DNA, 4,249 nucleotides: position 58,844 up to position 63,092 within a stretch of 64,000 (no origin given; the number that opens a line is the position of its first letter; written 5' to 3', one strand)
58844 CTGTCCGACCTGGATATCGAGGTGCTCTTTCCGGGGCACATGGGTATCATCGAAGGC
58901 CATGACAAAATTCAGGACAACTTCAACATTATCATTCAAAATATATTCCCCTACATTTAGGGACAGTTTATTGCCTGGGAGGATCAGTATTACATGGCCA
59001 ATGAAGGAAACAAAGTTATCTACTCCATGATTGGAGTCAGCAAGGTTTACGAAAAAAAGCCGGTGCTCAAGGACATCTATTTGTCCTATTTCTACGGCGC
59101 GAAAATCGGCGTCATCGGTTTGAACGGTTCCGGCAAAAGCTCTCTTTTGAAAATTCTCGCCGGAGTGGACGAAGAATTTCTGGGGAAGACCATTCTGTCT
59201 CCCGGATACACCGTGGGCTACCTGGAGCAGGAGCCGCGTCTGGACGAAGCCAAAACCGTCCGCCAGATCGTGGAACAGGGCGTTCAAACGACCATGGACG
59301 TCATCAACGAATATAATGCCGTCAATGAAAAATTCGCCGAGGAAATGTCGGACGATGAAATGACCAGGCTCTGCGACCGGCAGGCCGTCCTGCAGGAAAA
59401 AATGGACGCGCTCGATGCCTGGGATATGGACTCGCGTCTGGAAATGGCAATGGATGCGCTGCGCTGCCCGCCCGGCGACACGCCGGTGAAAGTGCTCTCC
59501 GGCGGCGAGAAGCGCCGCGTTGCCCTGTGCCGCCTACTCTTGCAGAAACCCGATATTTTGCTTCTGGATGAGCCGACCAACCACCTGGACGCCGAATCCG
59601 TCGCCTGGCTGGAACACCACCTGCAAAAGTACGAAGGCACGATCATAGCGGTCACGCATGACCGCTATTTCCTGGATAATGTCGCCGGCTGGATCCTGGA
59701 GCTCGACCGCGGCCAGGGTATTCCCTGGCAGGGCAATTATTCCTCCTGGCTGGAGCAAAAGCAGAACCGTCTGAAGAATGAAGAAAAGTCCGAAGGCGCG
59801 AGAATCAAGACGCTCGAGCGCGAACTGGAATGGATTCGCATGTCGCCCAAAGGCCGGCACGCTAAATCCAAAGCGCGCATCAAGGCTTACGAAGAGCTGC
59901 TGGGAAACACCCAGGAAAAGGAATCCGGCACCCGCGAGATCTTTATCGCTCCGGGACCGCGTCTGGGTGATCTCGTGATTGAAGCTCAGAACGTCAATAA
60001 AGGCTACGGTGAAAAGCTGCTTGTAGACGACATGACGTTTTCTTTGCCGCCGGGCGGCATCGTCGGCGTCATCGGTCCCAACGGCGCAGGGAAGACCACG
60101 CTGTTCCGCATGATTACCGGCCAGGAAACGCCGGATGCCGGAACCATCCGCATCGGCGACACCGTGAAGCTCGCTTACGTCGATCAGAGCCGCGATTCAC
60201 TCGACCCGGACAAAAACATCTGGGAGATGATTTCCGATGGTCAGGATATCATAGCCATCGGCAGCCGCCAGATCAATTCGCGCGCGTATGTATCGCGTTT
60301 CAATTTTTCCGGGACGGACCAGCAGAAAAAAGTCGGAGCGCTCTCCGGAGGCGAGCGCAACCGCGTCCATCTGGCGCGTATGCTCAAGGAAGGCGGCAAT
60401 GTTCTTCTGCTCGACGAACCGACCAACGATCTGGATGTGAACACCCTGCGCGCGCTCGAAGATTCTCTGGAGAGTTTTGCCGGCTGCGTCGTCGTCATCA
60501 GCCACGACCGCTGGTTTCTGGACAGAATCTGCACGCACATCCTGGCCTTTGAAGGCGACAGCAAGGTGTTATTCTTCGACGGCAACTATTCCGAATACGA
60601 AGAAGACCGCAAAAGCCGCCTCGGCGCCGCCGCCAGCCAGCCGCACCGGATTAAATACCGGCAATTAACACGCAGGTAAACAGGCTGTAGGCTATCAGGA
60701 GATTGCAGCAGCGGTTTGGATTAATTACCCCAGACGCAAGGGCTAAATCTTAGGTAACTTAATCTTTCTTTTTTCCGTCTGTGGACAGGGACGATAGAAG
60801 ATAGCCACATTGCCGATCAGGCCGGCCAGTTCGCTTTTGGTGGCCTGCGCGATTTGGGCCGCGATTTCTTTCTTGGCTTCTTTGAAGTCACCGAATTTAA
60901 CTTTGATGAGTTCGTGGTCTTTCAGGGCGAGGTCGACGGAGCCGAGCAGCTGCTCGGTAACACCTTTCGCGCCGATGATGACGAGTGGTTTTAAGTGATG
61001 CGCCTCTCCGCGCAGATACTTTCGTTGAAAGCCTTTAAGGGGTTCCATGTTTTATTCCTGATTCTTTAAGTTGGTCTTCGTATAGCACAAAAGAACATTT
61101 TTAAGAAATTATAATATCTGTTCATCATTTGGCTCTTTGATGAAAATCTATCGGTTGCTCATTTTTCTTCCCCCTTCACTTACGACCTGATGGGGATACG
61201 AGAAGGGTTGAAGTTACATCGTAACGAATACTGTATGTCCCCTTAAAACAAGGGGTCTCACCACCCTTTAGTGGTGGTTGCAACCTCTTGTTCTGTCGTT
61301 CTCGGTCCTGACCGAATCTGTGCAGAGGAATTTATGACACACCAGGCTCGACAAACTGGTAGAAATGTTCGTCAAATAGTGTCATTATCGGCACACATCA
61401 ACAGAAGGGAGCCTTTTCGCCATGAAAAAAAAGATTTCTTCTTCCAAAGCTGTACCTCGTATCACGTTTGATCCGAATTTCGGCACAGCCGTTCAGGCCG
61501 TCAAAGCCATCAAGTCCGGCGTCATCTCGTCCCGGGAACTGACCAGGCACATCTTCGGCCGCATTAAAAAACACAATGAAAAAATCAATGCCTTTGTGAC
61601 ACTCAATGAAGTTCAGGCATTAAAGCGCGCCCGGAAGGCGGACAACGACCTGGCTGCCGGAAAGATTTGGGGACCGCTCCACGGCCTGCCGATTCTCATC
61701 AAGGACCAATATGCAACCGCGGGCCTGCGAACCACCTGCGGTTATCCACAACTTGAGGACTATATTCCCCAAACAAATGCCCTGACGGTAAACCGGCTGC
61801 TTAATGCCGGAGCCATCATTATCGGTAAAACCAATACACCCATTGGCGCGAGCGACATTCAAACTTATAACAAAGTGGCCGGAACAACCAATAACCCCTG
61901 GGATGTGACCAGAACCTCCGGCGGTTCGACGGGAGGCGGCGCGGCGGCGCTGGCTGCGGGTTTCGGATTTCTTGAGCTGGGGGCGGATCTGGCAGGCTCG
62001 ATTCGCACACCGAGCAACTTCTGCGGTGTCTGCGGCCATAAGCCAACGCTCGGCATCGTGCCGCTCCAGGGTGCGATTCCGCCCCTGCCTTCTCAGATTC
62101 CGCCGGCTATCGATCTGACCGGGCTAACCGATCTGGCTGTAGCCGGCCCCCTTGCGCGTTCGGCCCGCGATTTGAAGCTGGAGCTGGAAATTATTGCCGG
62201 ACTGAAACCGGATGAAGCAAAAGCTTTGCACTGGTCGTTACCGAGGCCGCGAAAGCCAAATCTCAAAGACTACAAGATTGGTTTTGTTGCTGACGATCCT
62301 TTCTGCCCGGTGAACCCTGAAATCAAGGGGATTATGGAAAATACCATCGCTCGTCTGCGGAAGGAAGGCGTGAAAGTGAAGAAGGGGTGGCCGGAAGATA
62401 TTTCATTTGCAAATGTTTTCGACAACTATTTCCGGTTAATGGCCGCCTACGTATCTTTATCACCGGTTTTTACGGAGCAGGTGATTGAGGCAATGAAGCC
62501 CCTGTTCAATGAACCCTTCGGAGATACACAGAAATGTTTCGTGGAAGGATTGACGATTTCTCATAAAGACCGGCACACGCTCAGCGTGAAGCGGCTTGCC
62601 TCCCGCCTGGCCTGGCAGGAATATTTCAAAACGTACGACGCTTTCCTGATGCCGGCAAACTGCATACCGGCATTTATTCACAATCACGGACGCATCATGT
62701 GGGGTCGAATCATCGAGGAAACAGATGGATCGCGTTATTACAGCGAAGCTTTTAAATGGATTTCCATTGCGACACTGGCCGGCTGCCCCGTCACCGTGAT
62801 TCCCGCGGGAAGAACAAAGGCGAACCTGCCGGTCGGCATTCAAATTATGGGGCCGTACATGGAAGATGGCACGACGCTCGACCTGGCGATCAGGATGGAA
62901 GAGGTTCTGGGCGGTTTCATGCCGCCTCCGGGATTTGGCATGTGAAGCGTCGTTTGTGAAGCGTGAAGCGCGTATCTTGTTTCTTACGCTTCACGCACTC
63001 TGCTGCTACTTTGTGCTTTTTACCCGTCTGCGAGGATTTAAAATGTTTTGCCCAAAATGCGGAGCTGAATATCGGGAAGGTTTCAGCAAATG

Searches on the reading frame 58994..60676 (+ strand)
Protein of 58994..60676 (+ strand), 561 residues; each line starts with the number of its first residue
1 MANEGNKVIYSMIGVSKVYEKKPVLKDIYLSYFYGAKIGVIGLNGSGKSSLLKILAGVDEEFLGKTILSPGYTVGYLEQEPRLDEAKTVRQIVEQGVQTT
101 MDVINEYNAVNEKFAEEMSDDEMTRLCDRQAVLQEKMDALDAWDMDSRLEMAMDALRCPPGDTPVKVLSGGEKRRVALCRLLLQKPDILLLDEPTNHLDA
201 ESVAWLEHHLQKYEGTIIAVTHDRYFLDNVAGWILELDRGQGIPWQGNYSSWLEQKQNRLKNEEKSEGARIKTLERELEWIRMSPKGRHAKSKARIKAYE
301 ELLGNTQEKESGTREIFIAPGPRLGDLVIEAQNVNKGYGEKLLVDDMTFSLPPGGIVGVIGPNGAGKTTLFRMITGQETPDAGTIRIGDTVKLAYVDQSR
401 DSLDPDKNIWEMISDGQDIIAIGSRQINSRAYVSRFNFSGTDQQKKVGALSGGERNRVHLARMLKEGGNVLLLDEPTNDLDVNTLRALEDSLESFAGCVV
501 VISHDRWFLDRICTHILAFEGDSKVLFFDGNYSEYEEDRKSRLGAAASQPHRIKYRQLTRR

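Call 65: search_protein_families(library=ncbifam, proteins=[window:58994-60676:+], max_evalue=1e-20)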
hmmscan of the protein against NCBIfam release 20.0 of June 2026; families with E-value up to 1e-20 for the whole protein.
window:58994-60676:+ (561 aa): 144 families (the best 25 are shown)
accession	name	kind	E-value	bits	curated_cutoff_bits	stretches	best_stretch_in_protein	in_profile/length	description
TIGR03719.1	ABC_ABC_ChvD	subfamily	4.5e-292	969.6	806.75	1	7-558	2-552/552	energy-dependent translational throttle protein EttA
NF008775.0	PRK11819.1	equivalog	7.3e-290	962.3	599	1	6-560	3-556/556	energy-dependent translational throttle protein EttA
NF050005.1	ABC_ATPase_Uup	equivalog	7.8e-136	453.8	900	1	14-549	8-540/636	ATP-binding cassette ATPase Uup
NF000355.4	ribo_prot_ABC_F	equivalog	2.2e-128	429.3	380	3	11-285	4-235/499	ribosomal protection-like ABC-F family protein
NF008358.0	PRK11147.1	equivalog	1.1e-125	420.3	936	1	11-545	5-536/635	ABC transporter ATP-binding protein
NF000171.1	ABCF_producer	exception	5.4e-96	322.2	800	2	10-282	4-278/541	TlrC/CarA/OleB/SrmB family ABC-F type ribosomal protection protein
NF011646.0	PRK15064.1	equivalog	1.3e-87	294.4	762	1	15-539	7-527/530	ABC-F family ATPase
NF007921.0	PRK10636.1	equivalog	2.4e-82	277.2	917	1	102-536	86-516/638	ABC transporter ATP-binding protein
NF000170.2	ABCF_Vga_all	exception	3.8e-80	269.9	725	2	326-541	269-474/521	Vga family ABC-F type ribosomal protection protein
NF000166.1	ABCF_CarA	exception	9.5e-78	261.7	1050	1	14-257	10-263/556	ABC-F type ribosomal protection protein Car(A)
NF043038.1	ABCF_CplR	exception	2.8e-77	260.7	780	2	319-541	276-490/544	ABC-F type ribosomal protection protein CplR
NF000168.2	ABCF_Msr_all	exception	3.6e-75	253.4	680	2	329-500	297-459/487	Msr family ABC-F type ribosomal protection protein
NF000514.1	ABCF_OptrA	exception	6e-73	246.2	1450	1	2-540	13-552/655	ABC-F type ribosomal protection protein OptrA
NF000167.2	ABCF_Lsa_all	exception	1.5e-65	222.1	750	1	131-291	83-236/492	Lsa family ABC-F type ribosomal protection protein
NF000169.2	ABCF_Sal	exception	1.3e-64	218.8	725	1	162-420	125-407/542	Sal family ABC-F type ribosomal protection protein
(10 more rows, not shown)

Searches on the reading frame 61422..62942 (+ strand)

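Call 42: search_protein_families(library=ncbifam, proteins=[window:61422-62942:+], max_evalue=0.000001)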
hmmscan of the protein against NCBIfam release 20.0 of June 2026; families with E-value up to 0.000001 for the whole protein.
window:61422-62942:+ (507 aa): 26 families (the best 25 are shown)
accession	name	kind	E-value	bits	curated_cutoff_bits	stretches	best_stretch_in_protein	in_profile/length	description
NF004816.0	PRK06170.1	equivalog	1.1e-146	489.3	503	1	18-503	9-489/493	amidase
NF005686.0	PRK07486.1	subfamily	7.3e-77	259.1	465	1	22-493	15-470/486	amidase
NF005687.0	PRK07487.1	subfamily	5.3e-72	243.1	428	1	23-494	10-454/468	amidase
NF004815.0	PRK06169.1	equivalog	3.8e-67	226.9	506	1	21-496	10-459/471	amidase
NF005688.0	PRK07488.1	equivalog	4.8e-67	226.9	532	1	22-499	12-469/474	indoleacetamide hydrolase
TIGR00132.1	gatA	equivalog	6.9e-54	183.3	481.1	1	29-321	4-283/466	Asp-tRNA(Asn)/Glu-tRNA(Gln) amidotransferase subunit GatA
TIGR02715.1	amido_AtzE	subfamily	1.4e-53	182.5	425.75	1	23-267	2-234/452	AtzE family amidohydrolase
NF006631.0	PRK09201.1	equivalog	5e-53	180.5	461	1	21-267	7-241/466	AtzE family amidohydrolase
NF005450.0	PRK07042.1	equivalog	1.8e-52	178.4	458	1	23-497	9-453/464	amidase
NF004717.0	PRK06061.1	equivalog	3.7e-52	177.6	498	1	19-496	15-467/483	amidase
NF009119.0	PRK12470.1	equivalog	9.5e-49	166.7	498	1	21-262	10-235/462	amidase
NF006006.0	PRK08137.1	equivalog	6.3e-47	160.5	534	1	23-318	36-330/529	amidase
NF005565.0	PRK07235.1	subfamily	5.9e-43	147.3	545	1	80-320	82-314/506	amidase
NF005460.0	PRK07056.1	subfamily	1.5e-40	139.5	447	1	25-496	12-453/457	amidase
NF006169.0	PRK08310.1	equivalog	1.8e-40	139.6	391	1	79-220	19-162/395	amidase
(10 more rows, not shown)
